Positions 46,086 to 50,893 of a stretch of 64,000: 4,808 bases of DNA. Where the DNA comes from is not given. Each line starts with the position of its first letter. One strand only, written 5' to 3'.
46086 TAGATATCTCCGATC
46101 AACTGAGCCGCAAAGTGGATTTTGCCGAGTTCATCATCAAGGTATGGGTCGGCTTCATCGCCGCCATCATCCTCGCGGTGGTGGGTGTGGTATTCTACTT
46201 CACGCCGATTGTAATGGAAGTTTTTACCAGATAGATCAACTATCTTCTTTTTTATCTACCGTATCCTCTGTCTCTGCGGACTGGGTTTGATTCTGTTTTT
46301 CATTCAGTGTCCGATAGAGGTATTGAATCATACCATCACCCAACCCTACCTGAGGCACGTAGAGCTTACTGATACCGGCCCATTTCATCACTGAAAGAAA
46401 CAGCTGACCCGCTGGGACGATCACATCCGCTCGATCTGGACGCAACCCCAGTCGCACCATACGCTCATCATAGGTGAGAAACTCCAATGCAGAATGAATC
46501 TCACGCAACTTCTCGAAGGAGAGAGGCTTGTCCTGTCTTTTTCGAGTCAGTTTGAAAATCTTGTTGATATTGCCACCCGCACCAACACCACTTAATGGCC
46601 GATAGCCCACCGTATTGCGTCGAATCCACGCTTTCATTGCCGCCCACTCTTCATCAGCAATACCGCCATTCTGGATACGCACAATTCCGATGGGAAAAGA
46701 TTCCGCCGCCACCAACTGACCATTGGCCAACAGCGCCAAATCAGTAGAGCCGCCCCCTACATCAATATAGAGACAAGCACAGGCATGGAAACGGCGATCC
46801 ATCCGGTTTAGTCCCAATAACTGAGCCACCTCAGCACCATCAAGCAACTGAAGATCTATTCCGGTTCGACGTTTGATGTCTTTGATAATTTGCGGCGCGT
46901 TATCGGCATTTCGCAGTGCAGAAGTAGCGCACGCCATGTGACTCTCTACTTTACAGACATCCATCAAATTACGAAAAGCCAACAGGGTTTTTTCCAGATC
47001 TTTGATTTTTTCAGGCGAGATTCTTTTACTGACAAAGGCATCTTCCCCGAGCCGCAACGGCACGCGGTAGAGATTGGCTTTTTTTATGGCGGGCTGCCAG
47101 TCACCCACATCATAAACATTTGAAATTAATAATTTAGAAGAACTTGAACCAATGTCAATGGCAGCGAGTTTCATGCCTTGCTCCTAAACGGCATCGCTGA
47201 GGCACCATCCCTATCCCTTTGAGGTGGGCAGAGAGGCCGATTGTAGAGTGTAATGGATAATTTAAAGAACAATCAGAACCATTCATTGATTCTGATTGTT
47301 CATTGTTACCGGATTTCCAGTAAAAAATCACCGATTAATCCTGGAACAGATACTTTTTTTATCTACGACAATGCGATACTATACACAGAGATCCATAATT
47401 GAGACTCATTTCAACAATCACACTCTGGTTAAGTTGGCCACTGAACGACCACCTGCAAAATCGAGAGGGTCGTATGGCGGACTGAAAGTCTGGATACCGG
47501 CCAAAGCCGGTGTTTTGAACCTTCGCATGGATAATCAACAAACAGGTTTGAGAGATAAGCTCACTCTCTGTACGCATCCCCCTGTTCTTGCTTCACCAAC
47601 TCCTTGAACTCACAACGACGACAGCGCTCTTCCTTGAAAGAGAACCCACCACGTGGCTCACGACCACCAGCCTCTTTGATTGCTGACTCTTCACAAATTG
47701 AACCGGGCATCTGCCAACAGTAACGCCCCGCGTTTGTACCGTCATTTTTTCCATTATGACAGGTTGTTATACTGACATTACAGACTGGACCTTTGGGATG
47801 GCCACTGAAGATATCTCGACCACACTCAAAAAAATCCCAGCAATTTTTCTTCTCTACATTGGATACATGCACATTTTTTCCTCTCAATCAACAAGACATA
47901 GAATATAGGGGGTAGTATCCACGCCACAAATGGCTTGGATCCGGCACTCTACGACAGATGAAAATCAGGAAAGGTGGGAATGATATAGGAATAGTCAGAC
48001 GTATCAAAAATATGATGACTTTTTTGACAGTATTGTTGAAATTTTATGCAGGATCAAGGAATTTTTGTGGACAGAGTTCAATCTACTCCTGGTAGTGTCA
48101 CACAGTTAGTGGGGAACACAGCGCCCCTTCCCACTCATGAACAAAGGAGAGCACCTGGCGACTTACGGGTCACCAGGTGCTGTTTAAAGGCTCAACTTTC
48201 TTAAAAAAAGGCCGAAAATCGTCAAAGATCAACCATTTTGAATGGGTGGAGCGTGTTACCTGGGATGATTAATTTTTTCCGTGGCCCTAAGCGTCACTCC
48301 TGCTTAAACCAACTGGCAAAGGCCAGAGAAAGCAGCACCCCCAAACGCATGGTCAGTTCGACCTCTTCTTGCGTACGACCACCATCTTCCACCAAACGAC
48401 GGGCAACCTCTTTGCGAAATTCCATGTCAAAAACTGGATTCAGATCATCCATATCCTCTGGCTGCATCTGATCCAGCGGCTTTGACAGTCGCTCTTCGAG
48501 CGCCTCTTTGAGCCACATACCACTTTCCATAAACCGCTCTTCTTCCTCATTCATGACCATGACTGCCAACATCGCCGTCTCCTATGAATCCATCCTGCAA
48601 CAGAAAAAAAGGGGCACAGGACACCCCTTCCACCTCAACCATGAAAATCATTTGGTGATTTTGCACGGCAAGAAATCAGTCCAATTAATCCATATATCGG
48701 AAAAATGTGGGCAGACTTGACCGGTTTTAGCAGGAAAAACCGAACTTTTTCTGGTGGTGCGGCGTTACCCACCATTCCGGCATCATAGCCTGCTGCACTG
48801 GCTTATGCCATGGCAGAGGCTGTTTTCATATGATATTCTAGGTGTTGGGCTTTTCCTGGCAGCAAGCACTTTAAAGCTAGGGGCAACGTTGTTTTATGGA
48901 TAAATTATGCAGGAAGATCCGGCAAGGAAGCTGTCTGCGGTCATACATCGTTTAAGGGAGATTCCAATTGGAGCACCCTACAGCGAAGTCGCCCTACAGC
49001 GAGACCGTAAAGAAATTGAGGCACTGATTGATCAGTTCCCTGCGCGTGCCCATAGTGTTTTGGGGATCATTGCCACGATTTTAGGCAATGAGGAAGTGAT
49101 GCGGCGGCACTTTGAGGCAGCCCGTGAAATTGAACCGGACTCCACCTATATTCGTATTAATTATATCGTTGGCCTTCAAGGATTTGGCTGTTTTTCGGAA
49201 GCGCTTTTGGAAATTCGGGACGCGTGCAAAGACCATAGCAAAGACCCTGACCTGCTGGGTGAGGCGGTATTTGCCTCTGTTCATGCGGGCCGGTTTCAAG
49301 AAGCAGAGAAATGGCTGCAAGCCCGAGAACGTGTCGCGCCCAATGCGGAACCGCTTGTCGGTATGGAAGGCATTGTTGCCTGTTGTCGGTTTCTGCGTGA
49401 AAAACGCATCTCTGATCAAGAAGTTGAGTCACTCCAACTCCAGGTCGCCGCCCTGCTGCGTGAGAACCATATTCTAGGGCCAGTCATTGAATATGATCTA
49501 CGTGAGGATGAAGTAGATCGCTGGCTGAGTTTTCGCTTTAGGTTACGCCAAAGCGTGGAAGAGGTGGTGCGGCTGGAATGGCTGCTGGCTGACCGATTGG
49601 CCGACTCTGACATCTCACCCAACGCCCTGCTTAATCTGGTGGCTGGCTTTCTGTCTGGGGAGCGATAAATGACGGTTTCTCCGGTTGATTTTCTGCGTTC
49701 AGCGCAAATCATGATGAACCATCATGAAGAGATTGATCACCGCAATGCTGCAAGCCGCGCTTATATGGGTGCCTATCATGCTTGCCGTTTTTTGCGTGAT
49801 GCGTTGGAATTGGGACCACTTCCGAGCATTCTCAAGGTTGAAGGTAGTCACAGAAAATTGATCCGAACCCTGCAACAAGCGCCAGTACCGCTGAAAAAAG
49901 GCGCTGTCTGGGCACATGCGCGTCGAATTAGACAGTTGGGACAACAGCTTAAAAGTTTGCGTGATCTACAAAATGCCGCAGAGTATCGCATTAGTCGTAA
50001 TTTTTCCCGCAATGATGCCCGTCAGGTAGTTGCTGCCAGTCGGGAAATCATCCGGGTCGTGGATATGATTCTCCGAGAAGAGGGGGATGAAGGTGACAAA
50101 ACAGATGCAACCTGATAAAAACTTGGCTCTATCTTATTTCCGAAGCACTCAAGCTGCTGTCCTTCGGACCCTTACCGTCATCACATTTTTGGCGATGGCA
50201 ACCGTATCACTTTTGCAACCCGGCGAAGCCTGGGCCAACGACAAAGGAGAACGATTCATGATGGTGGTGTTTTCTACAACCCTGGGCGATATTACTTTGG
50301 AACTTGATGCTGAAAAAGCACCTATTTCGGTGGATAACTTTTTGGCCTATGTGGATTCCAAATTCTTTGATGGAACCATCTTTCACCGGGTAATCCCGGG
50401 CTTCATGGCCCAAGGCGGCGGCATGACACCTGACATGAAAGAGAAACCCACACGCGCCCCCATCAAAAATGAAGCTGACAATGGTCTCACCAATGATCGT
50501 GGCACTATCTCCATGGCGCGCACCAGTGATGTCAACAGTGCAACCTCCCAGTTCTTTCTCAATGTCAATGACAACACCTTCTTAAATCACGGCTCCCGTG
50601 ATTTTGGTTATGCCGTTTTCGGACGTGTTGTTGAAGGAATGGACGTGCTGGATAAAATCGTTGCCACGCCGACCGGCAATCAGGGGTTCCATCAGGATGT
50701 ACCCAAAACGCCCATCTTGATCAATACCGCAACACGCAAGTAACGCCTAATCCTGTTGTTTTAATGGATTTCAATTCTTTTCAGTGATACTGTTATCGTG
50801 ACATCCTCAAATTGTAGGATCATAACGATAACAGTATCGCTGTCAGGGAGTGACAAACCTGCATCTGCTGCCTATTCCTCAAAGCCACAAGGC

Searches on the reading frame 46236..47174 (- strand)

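Call 40: search_protein_families(library=pfam, proteins=[window:46236-47174:-], max_evalue=0.00001)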
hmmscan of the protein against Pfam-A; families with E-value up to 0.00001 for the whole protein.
window:46236-47174:- (312 aa): 1 family
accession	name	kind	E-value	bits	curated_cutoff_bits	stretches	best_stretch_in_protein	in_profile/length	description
PF02541.22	Ppx-GppA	-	1e-26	94.5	27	1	40-283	20-278/285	Ppx/GppA phosphatase family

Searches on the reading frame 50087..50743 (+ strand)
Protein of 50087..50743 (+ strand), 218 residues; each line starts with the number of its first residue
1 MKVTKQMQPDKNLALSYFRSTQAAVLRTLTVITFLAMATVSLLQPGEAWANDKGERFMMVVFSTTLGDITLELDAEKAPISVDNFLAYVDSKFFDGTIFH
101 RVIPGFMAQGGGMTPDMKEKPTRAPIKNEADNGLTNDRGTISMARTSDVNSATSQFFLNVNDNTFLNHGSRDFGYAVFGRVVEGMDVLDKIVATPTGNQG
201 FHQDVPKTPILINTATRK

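Call 40: search_protein_families(library=pfam, proteins=[window:50087-50743:+], max_evalue=0.00001)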
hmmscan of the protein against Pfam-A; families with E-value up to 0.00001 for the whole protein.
window:50087-50743:+ (218 aa): 1 family
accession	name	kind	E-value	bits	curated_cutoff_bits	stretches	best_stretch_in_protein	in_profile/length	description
PF00160.26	Pro_isomerase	-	8.5e-46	156.5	21.7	1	60-215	2-157/159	Cyclophilin type peptidyl-prolyl cis-trans isomerase/CLD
